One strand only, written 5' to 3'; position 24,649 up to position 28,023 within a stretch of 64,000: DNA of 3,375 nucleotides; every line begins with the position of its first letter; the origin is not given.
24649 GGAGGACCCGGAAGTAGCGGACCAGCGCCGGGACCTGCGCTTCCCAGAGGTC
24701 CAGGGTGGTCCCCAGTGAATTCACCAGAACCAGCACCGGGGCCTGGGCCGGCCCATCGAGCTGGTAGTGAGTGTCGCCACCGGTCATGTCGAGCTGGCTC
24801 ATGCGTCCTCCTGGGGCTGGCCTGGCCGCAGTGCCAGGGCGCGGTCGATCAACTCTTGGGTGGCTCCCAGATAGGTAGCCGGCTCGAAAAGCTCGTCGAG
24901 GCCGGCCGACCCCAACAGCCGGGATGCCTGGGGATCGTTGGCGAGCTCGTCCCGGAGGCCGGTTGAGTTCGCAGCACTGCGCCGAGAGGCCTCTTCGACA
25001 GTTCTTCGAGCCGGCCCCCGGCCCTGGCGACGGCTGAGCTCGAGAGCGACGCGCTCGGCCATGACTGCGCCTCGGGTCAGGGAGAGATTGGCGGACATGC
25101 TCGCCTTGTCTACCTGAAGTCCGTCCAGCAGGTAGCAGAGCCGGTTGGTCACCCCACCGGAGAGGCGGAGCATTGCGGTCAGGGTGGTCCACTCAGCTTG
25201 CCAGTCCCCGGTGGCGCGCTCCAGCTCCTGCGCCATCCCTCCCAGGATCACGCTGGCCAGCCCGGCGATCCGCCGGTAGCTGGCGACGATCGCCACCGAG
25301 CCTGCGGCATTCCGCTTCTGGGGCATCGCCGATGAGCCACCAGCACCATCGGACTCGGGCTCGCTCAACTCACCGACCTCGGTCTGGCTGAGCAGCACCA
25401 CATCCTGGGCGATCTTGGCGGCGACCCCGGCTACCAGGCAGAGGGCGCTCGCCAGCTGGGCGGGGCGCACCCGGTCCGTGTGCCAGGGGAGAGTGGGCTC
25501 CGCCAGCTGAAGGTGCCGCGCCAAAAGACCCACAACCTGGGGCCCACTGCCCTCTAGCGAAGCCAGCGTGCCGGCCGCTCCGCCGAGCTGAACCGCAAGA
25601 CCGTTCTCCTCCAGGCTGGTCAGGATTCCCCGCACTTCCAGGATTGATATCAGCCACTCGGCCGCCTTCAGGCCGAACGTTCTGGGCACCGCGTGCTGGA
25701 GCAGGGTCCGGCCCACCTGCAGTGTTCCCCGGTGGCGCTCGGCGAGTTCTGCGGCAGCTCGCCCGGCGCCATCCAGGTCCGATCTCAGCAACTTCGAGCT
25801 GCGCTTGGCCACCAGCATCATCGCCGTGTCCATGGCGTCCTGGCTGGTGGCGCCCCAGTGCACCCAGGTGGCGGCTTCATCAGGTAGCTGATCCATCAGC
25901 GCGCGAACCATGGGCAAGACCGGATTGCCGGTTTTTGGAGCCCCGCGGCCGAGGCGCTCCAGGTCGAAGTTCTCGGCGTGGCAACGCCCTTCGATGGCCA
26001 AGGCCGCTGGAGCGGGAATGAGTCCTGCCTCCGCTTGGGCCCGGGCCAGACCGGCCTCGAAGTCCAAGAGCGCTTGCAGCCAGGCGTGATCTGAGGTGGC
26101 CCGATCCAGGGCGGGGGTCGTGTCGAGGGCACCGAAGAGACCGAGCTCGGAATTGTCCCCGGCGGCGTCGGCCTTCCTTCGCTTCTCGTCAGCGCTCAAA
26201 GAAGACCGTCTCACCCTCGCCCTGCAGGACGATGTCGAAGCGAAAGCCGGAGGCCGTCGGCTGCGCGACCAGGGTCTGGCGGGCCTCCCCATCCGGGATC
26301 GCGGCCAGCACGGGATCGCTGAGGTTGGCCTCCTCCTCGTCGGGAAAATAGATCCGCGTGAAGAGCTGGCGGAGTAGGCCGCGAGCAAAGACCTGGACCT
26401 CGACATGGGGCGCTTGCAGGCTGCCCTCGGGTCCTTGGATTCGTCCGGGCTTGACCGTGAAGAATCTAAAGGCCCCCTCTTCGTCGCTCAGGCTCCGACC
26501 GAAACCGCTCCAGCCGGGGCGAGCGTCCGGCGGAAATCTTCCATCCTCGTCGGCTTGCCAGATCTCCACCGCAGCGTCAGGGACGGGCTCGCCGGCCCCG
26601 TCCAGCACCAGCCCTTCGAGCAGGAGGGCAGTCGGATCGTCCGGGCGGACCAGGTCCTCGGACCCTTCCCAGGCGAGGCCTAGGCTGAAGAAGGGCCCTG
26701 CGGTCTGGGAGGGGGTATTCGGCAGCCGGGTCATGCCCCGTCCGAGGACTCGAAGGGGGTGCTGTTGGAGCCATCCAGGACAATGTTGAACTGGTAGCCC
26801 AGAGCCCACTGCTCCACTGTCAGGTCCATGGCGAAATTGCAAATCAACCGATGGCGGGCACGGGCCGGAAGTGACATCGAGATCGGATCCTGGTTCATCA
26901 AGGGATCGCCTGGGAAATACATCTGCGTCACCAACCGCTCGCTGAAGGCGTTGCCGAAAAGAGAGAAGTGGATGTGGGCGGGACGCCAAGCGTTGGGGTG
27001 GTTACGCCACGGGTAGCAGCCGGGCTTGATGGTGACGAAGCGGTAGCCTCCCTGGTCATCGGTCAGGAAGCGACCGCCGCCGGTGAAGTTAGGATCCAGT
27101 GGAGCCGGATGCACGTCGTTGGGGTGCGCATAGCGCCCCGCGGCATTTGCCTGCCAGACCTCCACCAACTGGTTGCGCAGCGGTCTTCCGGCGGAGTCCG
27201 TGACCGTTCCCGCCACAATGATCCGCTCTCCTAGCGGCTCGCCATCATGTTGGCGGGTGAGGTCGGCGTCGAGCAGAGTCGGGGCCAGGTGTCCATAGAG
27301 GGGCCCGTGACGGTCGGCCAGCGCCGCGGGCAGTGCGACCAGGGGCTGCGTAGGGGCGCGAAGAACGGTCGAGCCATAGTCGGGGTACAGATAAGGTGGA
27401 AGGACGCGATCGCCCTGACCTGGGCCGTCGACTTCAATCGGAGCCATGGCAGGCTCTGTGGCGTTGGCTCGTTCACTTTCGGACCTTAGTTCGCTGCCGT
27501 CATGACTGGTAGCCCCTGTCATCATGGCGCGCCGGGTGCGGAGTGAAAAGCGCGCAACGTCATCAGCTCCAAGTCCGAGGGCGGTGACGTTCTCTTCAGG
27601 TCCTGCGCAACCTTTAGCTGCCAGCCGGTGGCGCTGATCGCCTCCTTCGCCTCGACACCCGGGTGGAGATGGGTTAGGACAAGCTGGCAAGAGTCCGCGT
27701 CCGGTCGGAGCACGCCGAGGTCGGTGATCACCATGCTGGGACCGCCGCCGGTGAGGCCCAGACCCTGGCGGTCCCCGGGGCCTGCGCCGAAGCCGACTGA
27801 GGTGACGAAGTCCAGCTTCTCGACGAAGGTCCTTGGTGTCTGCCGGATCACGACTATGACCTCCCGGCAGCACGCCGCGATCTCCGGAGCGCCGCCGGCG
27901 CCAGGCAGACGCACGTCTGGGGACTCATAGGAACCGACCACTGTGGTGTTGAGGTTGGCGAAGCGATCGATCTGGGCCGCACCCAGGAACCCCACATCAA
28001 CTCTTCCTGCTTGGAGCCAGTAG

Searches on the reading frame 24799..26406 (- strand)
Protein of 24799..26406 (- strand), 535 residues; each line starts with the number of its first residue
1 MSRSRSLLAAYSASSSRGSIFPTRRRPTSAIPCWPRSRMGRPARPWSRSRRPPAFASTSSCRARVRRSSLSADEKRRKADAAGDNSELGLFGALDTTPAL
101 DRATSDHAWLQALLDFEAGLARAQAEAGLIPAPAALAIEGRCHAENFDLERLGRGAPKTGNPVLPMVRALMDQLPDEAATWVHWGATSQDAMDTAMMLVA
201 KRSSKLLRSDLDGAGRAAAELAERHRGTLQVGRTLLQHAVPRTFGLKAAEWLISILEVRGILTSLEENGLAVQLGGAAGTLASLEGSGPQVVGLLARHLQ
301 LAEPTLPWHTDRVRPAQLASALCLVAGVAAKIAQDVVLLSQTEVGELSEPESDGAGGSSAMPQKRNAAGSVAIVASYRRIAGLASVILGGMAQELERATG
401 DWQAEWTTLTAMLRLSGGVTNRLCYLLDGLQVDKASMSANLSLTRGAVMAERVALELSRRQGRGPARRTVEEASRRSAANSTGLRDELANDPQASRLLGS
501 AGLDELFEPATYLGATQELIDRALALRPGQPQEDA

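Call 101: find_encoding_contigs(protein=window:24799-26406:-, flank=10000, max_places=1)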
Protein window:24799-26406:- (535 aa): no gene with exactly this product is on record in the collection.

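Call 103: search_protein_families(library=pfam, proteins=[window:24799-26406:-], max_evalue=0.00001)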
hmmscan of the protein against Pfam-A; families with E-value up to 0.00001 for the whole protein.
window:24799-26406:- (535 aa): 2 families
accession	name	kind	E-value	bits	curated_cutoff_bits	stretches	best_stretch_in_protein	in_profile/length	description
PF00206.25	Lyase_1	-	2.7e-32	112.8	27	1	99-380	9-310/312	Lyase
PF10397.14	ADSL_C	-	1.1e-13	51.7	32.7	1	446-523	1-79/79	Adenylosuccinate lyase C-terminus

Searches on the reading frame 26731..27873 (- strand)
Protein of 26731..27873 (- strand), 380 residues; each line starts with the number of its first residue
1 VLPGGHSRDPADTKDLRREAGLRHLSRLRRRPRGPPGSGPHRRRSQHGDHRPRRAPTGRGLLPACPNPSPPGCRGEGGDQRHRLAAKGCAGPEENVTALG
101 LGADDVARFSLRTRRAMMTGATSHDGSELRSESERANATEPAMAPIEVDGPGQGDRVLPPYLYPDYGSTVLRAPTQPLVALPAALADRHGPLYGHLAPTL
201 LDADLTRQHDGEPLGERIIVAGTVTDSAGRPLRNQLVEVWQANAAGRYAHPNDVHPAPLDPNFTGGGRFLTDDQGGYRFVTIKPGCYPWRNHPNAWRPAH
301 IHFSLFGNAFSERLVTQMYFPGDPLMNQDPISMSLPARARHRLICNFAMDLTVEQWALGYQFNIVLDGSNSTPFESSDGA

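Call 103: search_protein_families(library=pfam, proteins=[window:26731-27873:-], max_evalue=0.00001)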
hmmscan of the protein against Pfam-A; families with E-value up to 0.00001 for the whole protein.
window:26731-27873:- (380 aa): 2 families
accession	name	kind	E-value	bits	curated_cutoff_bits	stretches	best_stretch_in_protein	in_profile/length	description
PF00775.27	Dioxygenase_C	-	3e-55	186.9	27.3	1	190-368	3-182/182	Dioxygenase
PF12391.13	PCDO_beta_N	-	9.9e-12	44.8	24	1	159-183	9-33/34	Protocatechuate 3,4-dioxygenase beta subunit N terminal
